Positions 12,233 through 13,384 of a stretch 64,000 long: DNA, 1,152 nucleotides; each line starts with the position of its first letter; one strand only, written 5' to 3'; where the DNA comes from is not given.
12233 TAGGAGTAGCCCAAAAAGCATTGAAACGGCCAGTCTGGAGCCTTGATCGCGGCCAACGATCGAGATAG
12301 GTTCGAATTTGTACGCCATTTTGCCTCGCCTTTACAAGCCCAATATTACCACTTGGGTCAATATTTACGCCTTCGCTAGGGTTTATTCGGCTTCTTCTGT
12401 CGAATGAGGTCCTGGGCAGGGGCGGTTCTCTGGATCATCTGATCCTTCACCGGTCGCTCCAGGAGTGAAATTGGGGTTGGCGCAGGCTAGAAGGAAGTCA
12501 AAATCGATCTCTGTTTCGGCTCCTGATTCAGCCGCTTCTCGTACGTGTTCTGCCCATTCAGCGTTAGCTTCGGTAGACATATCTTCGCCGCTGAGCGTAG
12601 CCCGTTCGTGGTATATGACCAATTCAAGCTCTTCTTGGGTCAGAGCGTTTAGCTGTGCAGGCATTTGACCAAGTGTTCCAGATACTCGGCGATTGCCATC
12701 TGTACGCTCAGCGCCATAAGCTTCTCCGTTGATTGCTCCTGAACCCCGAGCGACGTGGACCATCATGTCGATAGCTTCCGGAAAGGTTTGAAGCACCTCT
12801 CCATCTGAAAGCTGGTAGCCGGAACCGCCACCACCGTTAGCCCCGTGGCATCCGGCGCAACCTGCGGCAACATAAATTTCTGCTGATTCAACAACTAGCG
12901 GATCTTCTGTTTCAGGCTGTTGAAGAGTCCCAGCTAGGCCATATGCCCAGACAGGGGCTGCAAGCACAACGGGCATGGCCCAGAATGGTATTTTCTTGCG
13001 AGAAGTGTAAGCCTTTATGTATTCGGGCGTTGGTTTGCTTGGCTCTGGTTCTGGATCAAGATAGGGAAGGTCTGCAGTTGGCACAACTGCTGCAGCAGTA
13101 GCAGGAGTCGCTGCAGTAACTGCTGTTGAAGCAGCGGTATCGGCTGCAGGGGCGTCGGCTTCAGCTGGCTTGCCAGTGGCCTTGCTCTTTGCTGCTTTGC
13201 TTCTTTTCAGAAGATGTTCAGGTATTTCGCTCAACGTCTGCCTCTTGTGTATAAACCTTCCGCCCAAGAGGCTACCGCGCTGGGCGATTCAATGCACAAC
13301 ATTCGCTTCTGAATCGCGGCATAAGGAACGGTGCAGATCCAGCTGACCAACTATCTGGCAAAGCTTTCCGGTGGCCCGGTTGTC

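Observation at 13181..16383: Identical 15-aa peptide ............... at the N-termini of two different respiratory proteins, encoded with different codons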

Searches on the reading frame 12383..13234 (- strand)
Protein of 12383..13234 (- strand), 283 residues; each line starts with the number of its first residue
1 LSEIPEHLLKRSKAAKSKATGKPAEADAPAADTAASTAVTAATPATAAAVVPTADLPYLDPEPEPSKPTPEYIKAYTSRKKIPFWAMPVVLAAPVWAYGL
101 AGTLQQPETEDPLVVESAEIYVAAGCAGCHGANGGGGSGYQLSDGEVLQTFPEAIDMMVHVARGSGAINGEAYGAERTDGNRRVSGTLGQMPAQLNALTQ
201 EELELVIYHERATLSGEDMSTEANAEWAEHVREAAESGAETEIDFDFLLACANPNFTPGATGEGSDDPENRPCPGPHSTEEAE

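Call 5: search_protein_families(library=pfam, proteins=[window:12383-13234:-], max_evalue=0.01)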
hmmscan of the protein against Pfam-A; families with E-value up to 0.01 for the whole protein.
window:12383-13234:- (283 aa): 3 families
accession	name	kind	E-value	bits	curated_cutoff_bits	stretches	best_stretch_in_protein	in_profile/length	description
PF00034.26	Cytochrom_C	-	3.7e-06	28.6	21.3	1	117-207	4-83/90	Cytochrome c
PF13442.11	Cytochrome_CBB3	-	0.0037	18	27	0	118-160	7-40/68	Cytochrome C oxidase, cbb3-type, subunit III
PF21740.2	DUF6866_C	-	0.0077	16.5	27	0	190-240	32-79/182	Family of unknown function (DUF6866) C-terminal domain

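Call 9: find_homologous_proteins(query=window:12383-13234:-, max_evalue=0.001)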
Query window:12383-13234:- (283 aa): 1068 proteins with E <= 0.001 among 8000 candidates; the best 120 are listed.
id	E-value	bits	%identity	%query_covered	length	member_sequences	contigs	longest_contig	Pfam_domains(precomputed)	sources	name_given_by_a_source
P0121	8.2e-183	625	100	100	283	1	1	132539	PF00034.27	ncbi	-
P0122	2.6e-123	429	72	99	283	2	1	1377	-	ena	-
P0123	5.5e-122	425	71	100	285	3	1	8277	-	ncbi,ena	-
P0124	4.5e-121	422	71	98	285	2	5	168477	-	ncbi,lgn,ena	-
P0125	1.7e-110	387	64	100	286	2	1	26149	-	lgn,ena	-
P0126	3.3e-110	386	63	99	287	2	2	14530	-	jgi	-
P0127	4.8e-107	376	64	100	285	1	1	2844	-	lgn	-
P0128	2.0e-105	371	60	100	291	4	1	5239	-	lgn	-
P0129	3.3e-105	370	64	96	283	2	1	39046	-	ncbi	-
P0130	6.6e-104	366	65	98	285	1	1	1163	-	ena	-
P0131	6.0e-103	363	61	99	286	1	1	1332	-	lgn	-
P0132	9.6e-103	362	62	98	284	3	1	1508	-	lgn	-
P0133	1.0e-102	362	59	100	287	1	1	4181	-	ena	-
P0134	3.2e-102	360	64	96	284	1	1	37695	-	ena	-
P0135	3.3e-102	360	62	95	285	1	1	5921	-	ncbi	ncbi:MAG: hypothetical protein AAF547_21575 [Actinomycetota bacterium]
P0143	2.4e-99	351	61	99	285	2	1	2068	PF00034.27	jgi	jgi:mono/diheme cytochrome c family protein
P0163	1.9e-96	341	60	99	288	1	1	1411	PF00034.27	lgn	-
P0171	7.0e-96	339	58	100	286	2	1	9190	PF00034.27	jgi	jgi:hypothetical protein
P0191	4.7e-93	330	57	99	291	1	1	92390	PF00034.27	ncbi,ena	-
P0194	9.6e-93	329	57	99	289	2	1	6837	PF00034.27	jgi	-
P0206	3.2e-91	324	55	98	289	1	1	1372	PF00034.27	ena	-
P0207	3.9e-91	324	58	98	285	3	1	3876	PF00034.27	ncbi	-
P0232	4.7e-89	317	57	98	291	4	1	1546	PF00034.27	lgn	-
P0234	1.3e-88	316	54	98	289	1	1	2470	PF00034.27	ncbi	-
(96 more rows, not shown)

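Call 15: find_encoding_contigs(protein=P0121, flank=10000, max_places=3)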
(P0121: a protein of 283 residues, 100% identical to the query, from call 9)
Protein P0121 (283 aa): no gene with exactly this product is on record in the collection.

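Call 24: search_protein_families(library=ncbifam, proteins=[window:12383-13234:-], max_evalue=0.01)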
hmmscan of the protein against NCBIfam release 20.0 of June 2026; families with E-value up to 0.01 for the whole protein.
window:12383-13234:- (283 aa): 2 families
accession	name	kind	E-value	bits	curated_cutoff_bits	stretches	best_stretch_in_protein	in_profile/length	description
TIGR00782.1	ccoP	equivalog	0.00033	20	179.95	1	120-221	112-200/285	cytochrome-c oxidase, cbb3-type subunit III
NF045773.1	cytochro_C550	exception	0.0037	17.2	125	0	115-158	49-91/118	cytochrome c550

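Call 76: predict_structure(alignment_id=A4)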
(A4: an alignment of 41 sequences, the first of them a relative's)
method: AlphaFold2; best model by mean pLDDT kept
length: 283 residues; sequences in the alignment: 41
mean_pLDDT: 79.1   pTM: 0.63
mean pLDDT of the five models: 79.1, 78.2, 77.6, 77.3, 74.4
residues with pLDDT >= 90: 160; 70-90: 37; 50-70: 43; < 50: 43
segments of 3 or more residues with pLDDT < 50: 21-59
pLDDT, mean of each block of 10 residues (from residue 1): 58 59 37 29 34 45 69 69 82 76 58 93 95 90 95 97 97 96 94 96 98 95 95 94 98 97 94 84 45
secondary structure, 60 per line:
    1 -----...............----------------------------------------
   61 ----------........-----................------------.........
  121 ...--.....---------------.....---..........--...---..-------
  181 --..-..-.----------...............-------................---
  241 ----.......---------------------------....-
elements in order: H6-20 H71-78 H84-99 H112-123 H126-130 H146-150 H154-163 H200-214 H222-237 H245-251 H279-282

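Call 80: find_encoding_contigs(protein=P0126, flank=10000, max_places=1)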
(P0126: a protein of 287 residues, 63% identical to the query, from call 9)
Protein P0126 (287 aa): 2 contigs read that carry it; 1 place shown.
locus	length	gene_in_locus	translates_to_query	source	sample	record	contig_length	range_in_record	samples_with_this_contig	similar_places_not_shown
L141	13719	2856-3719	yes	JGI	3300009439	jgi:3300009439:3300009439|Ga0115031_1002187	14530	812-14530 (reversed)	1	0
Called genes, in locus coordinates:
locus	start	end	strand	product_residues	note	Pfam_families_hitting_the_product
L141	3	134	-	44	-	?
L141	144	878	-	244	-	PF00032:Cytochrom_B_C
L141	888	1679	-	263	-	PF00033:Cytochrome_B, PF14358:DUF4405 (weak), PF13631:Cytochrom_B_N_2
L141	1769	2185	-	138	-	PF12837:Fer4_6 (faint), PF13187:Fer4_9 (faint), PF14697:Fer4_21 (weak), PF13237:Fer4_10 (faint), PF12797:Fer4_2 (faint), PF12838:Fer4_7, PF13484:Fer4_16 (faint), PF00037:Fer4 (weak)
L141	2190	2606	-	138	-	-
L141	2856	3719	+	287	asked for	-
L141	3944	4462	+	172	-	PF03551:PadR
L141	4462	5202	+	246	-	PF02463:SMC_N (faint), PF00005:ABC_tran, PF13304:AAA_21 (faint)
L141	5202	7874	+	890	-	PF02687:FtsX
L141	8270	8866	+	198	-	-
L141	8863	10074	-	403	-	PF01820:Dala_Dala_lig_N, PF02222:ATP-grasp (faint), PF07478:Dala_Dala_lig_C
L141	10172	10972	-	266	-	-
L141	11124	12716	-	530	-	PF08245:Mur_ligase_M, PF02875:Mur_ligase_C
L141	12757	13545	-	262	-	PF12146:Hydrolase_4, PF00561:Abhydrolase_1, PF12697:Abhydrolase_6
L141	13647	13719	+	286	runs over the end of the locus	PF01488:Shikimate_DH (weak), PF03446:NAD_binding_2, PF14833:NAD_binding_11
